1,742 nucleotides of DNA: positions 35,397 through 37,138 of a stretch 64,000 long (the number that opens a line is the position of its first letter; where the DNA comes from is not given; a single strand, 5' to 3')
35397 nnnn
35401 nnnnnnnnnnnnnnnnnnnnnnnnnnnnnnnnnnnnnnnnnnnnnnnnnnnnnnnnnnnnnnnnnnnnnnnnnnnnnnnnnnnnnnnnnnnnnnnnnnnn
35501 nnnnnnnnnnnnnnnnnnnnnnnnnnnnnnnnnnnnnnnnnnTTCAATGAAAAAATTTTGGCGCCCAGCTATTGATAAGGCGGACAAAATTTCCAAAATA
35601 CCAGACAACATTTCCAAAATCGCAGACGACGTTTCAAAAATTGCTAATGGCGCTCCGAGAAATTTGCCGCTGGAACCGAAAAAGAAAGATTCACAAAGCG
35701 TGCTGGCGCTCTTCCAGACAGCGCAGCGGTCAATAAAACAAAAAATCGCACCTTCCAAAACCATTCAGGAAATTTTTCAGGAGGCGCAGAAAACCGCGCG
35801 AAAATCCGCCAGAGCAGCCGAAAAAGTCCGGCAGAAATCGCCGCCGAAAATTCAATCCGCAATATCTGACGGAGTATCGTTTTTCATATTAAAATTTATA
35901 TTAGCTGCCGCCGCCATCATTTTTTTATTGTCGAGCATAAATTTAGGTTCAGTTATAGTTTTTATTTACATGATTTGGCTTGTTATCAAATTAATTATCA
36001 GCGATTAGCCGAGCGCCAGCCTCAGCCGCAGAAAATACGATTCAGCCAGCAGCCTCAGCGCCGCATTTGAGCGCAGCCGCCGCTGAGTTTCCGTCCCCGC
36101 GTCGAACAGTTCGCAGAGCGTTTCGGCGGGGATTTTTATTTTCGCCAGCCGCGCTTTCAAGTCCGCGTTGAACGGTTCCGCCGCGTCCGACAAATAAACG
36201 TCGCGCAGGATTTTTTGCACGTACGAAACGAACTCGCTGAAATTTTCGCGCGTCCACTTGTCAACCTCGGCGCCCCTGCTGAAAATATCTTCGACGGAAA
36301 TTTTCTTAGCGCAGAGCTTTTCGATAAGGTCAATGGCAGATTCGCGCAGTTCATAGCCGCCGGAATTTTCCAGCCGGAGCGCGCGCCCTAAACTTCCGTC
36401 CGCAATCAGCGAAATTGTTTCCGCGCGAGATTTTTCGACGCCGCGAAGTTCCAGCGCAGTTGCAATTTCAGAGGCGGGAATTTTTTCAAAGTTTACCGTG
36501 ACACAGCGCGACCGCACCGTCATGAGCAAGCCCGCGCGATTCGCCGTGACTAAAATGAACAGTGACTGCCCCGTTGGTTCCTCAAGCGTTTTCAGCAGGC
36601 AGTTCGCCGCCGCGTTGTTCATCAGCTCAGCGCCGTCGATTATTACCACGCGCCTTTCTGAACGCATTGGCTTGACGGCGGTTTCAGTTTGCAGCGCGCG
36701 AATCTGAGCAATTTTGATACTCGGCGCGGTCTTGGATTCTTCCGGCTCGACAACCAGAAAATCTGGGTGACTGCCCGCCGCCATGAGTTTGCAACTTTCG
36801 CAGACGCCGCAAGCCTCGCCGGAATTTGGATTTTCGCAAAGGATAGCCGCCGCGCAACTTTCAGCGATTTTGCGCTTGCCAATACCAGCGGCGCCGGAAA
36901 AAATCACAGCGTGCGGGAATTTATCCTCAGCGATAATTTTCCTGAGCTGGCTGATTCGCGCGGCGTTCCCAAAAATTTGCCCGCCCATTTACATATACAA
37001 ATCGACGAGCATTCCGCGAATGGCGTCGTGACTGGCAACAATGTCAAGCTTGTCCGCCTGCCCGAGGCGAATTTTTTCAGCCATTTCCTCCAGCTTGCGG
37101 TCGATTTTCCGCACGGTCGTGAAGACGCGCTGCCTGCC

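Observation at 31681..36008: tRNA-flanked three-gene module: two divergent P-loop/dynamin-like GTPases plus a small repeat-bearing membrane protein behind its own consensus promoter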

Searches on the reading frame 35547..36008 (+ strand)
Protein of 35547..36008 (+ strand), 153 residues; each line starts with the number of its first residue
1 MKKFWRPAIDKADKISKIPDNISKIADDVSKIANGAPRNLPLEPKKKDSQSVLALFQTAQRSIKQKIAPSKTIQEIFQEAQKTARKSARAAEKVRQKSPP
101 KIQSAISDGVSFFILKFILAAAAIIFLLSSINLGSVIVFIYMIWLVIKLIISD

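Call 4: search_protein_families(library=pfam, proteins=[window:35547-36008:+], max_evalue=0.1)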
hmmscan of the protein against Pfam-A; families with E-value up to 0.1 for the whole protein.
window:35547-36008:+ (153 aa): 1 family
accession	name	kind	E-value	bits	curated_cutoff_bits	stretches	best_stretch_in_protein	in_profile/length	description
PF20990.2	DUF2207_C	-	0.088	12.9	33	1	51-147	90-180/247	Predicted membrane protein (DUF2207) C-terminal domain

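Call 5: search_protein_families(library=padloc, proteins=[window:35547-36008:+], max_evalue=0.1)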
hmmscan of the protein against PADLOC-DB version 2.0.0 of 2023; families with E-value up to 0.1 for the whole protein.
window:35547-36008:+ (153 aa): 0 families

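Call 6: search_protein_families(library=ncbifam, proteins=[window:35547-36008:+], max_evalue=0.1)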
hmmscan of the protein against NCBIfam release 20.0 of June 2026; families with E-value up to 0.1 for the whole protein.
window:35547-36008:+ (153 aa): 2 families
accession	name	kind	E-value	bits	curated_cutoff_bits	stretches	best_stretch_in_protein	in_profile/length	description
NF009951.1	PRK13415.1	equivalog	0.0055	16.5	242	1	61-129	20-87/219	flagella biosynthesis regulatory protein FliZ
NF008558.0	PRK11498.1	equivalog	0.012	13.6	992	1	59-148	98-188/872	UDP-forming cellulose synthase catalytic subunit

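Call 13: find_homologous_proteins(query=window:35547-36008:+, max_evalue=0.01)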
Query window:35547-36008:+ (153 aa): 1 proteins with E <= 0.01 among 42 candidates.
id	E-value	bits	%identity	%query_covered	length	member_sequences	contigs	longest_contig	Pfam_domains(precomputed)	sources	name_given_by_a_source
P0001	9.9e-87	306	100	100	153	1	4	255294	-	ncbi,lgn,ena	-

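Call 38: search_protein_families(library=padloc, proteins=[L092:1910-2917:-, L092:2951-4285:-, L091:6949-7575:-, L091:6335-6745:-], max_evalue=0.01)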
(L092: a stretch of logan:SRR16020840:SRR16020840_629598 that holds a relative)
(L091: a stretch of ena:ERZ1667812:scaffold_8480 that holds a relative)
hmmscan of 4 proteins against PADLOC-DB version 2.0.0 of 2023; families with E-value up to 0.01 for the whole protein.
L092:1910-2917:- (335 aa): 3 families
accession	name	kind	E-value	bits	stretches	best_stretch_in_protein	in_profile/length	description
PDLC04407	PDC-M09A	-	1.2e-30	105.1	1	33-291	4-263/282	-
PDLC04406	PDC-M09A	-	1.2e-22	78.8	1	112-300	129-315/330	-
PDLC03841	LeoBC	-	2.6e-05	21.6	1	35-272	381-573/601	-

L092:2951-4285:- (444 aa): 1 family
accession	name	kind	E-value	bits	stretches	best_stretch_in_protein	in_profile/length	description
PDLC01905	CARF5--CARF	-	0.00096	16.9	0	185-248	100-163/176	-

L091:6949-7575:- (208 aa): 0 families

L091:6335-6745:- (136 aa): 0 families

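Call 47: find_homologous_proteins(query=A3, max_evalue=0.001)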
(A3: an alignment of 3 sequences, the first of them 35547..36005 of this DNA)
Query A3 (3 sequences) (153 aa, profile of the alignment): 8 proteins with E <= 0.001 among 671 candidates.
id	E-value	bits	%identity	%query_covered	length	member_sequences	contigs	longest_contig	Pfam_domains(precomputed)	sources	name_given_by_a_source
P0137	8.5e-70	251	44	59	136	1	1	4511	-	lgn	-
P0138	8.0e-69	248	38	76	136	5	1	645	-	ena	-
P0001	2.0e-53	198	100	100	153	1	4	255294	-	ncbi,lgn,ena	-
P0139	3.1e-33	133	67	18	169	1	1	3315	-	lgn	-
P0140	1.6e-32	131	54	30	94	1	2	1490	-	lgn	-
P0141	2.8e-30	123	55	42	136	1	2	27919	-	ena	-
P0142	5.6e-21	93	58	60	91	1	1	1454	-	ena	-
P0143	2.2e-20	91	44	66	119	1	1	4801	-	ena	-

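Call 49: find_encoding_contigs(protein=P0141, flank=7000, max_places=3)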
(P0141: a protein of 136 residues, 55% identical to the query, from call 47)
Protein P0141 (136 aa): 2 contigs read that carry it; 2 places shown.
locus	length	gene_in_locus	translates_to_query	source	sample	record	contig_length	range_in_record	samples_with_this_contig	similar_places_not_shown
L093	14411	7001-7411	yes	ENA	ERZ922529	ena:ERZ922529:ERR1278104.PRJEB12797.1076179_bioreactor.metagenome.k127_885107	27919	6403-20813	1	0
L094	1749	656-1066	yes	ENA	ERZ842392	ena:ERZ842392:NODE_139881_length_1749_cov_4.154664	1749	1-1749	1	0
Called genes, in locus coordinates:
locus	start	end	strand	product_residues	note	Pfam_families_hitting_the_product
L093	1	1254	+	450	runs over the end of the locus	PF00483:NTP_transferase, PF01128:IspD, PF02348:CTP_transf_3, PF12804:NTP_transf_3, PF14602:Hexapep_2 (faint), PF25084:LbH_EIF2B, PF25087:GMPPB_C (faint), PF00132:Hexapep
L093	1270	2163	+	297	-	PF08942:DUF1919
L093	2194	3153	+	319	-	PF13793:Pribosyltran_N, PF00156:Pribosyltran, PF14572:Pribosyl_synth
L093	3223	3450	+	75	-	PF03840:SecG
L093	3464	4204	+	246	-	PF12146:Hydrolase_4, PF00561:Abhydrolase_1, PF12697:Abhydrolase_6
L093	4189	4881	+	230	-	PF04474:DUF554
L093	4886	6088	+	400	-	PF13844:Glyco_transf_41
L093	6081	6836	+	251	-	-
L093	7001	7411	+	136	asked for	-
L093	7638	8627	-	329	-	PF13177:DNA_pol3_delta2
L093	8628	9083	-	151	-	PF03885:DUF327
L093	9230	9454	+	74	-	-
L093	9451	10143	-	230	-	-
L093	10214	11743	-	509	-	PF02652:Lactate_perm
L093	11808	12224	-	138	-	PF00582:Usp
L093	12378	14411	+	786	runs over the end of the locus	PF00912:Transgly, PF00905:Transpeptidase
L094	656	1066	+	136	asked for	-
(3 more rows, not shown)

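Call 50: find_encoding_contigs(protein=P0143, flank=7000, max_places=3)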
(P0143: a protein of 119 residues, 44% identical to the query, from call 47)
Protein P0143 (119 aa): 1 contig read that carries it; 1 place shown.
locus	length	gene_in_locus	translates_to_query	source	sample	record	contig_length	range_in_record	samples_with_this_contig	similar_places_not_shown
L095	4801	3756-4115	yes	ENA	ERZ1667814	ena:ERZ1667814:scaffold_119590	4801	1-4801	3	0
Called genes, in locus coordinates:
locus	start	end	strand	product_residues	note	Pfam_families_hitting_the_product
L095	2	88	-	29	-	?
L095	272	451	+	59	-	-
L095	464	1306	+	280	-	PF03193:RsgA_GTPase (faint), PF01926:MMR_HSR1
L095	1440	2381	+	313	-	-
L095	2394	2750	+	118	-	PF00350:Dynamin_N (faint), PF01926:MMR_HSR1 (weak)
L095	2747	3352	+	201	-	-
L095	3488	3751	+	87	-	-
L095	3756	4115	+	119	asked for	-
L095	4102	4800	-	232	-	?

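Call 51: find_encoding_contigs(protein=P0139, flank=7000, max_places=3)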
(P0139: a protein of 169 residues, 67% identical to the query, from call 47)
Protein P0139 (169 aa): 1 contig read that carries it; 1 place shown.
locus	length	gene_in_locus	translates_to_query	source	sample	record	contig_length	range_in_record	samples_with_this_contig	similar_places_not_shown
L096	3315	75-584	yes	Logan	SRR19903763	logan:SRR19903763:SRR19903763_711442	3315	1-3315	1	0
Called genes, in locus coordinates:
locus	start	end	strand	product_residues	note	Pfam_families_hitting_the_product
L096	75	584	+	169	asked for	-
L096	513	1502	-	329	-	PF13177:DNA_pol3_delta2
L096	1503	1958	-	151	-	PF03885:DUF327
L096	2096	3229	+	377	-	PF00328:His_Phos_2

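Call 61: search_protein_families(library=pfam, proteins=[L091:6338-6745:-, L092:1910-2917:-, L092:2951-4285:-], max_evalue=1)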
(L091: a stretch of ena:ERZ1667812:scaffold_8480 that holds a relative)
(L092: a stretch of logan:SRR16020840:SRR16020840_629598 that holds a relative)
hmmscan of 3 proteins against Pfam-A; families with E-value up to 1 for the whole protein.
L091:6338-6745:- (136 aa): 2 families
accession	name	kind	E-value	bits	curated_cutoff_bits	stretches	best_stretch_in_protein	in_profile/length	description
PF02734.22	Dak2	-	0.025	14.9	27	1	44-82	105-143/174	DAK2 domain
PF20990.2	DUF2207_C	-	0.052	13.7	33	1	44-132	93-180/247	Predicted membrane protein (DUF2207) C-terminal domain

L092:1910-2917:- (335 aa): 4 families
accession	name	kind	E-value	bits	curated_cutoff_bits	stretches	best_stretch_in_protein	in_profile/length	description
PF09969.14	DUF2203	-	0.025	15.7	24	0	211-258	40-87/122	Uncharacterized conserved protein (DUF2203)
PF00162.24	PGK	-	0.032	13.7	27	1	44-162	263-378/379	Phosphoglycerate kinase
PF00497.25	SBP_bac_3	-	0.092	12.9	26.4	1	39-77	29-67/132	Bacterial extracellular solute-binding proteins, family 3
PF09893.14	DUF2120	-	0.18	12.3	25.3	1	46-100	34-93/136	Uncharacterized protein conserved in archaea (DUF2120)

L092:2951-4285:- (444 aa): 5 families
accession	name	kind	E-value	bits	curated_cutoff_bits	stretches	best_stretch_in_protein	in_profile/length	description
PF20721.2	C19orf12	-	4.9e-06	26.9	30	1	296-338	44-86/163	C19orf12-like protein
PF01380.27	SIS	-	0.016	15.5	25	1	178-245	53-117/131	SIS domain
PF04883.17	HK97-gp10_like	-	0.017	16.5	21.4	0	2-62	16-76/78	Bacteriophage HK97-gp10, putative tail-component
PF17508.7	MccV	-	0.045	14.7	27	1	295-352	19-76/104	Microcin V bacteriocin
PF13441.11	Gly-zipper_YMGG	-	0.17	12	28.9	1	307-326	17-37/45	YMGG-like Gly-zipper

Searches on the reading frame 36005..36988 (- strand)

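Call 38: search_protein_families(library=padloc, proteins=[L092:1910-2917:-, L092:2951-4285:-, L091:6949-7575:-, L091:6335-6745:-], max_evalue=0.01)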
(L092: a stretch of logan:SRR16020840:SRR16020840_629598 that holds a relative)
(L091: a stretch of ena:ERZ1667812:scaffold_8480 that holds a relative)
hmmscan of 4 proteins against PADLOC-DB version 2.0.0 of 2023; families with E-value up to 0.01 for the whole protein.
L092:1910-2917:- (335 aa): 3 families
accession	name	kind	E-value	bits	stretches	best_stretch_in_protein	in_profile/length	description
PDLC04407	PDC-M09A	-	1.2e-30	105.1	1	33-291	4-263/282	-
PDLC04406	PDC-M09A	-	1.2e-22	78.8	1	112-300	129-315/330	-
PDLC03841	LeoBC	-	2.6e-05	21.6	1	35-272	381-573/601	-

L092:2951-4285:- (444 aa): 1 family
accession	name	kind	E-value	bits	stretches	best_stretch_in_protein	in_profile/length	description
PDLC01905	CARF5--CARF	-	0.00096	16.9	0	185-248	100-163/176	-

L091:6949-7575:- (208 aa): 0 families

L091:6335-6745:- (136 aa): 0 families

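Call 61: search_protein_families(library=pfam, proteins=[L091:6338-6745:-, L092:1910-2917:-, L092:2951-4285:-], max_evalue=1)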
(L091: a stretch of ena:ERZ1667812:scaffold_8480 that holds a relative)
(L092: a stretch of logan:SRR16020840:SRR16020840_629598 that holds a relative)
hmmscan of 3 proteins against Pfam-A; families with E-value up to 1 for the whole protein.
L091:6338-6745:- (136 aa): 2 families
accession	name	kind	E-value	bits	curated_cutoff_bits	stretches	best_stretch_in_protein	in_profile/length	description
PF02734.22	Dak2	-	0.025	14.9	27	1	44-82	105-143/174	DAK2 domain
PF20990.2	DUF2207_C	-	0.052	13.7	33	1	44-132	93-180/247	Predicted membrane protein (DUF2207) C-terminal domain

L092:1910-2917:- (335 aa): 4 families
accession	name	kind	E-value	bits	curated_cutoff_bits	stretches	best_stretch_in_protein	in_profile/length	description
PF09969.14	DUF2203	-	0.025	15.7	24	0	211-258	40-87/122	Uncharacterized conserved protein (DUF2203)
PF00162.24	PGK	-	0.032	13.7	27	1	44-162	263-378/379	Phosphoglycerate kinase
PF00497.25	SBP_bac_3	-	0.092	12.9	26.4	1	39-77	29-67/132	Bacterial extracellular solute-binding proteins, family 3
PF09893.14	DUF2120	-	0.18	12.3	25.3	1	46-100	34-93/136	Uncharacterized protein conserved in archaea (DUF2120)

L092:2951-4285:- (444 aa): 5 families
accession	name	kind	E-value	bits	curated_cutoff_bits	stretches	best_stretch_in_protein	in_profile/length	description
PF20721.2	C19orf12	-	4.9e-06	26.9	30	1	296-338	44-86/163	C19orf12-like protein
PF01380.27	SIS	-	0.016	15.5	25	1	178-245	53-117/131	SIS domain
PF04883.17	HK97-gp10_like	-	0.017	16.5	21.4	0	2-62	16-76/78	Bacteriophage HK97-gp10, putative tail-component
PF17508.7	MccV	-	0.045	14.7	27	1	295-352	19-76/104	Microcin V bacteriocin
PF13441.11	Gly-zipper_YMGG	-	0.17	12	28.9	1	307-326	17-37/45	YMGG-like Gly-zipper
